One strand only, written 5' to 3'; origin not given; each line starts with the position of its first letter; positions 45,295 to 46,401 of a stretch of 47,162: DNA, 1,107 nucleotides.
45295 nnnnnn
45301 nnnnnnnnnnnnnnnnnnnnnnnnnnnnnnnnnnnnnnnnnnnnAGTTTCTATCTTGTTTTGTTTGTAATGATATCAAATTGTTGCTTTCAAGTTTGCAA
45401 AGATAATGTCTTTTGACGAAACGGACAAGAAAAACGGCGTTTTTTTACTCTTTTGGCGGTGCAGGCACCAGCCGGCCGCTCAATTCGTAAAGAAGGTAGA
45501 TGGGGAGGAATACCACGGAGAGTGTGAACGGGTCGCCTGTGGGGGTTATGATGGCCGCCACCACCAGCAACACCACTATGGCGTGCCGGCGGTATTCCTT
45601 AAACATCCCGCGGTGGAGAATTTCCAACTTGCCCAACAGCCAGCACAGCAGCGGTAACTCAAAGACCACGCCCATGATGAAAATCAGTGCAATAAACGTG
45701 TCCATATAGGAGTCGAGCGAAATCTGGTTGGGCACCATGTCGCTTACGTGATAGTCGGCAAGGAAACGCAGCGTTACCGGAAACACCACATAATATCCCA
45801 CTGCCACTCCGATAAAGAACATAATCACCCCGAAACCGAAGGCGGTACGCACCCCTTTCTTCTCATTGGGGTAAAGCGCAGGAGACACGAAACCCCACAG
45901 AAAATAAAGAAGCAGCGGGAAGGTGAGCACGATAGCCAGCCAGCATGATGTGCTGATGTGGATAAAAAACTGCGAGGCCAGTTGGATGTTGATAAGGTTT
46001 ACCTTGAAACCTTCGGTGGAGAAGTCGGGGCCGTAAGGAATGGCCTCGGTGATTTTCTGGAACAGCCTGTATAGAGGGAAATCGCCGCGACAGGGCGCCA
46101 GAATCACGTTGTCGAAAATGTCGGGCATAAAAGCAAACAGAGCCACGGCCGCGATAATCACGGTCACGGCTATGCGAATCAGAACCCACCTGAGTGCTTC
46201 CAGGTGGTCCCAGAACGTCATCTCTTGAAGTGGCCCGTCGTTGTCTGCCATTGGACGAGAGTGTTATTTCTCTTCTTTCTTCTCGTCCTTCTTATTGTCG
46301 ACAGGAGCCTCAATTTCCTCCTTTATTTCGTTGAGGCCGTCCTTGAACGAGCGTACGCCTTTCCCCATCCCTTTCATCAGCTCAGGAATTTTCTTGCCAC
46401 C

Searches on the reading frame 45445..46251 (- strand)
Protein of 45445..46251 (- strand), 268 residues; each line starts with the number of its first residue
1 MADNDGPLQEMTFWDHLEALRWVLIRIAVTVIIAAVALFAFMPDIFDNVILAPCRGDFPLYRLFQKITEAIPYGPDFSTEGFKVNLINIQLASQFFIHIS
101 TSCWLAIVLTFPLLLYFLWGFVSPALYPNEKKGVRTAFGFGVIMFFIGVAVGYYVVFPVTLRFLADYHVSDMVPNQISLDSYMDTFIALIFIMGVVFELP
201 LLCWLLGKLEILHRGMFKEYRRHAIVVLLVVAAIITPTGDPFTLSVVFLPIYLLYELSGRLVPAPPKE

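Call 73: search_protein_families(library=pfam, proteins=[window:45445-46251:-], max_evalue=0.0001)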
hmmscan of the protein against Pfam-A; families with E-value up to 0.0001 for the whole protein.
window:45445-46251:- (268 aa): 1 family
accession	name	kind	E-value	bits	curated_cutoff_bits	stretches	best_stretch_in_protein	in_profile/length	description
PF00902.23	TatC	-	8.4e-62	209.1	25.1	1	15-250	1-208/208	Sec-independent protein translocase protein (TatC)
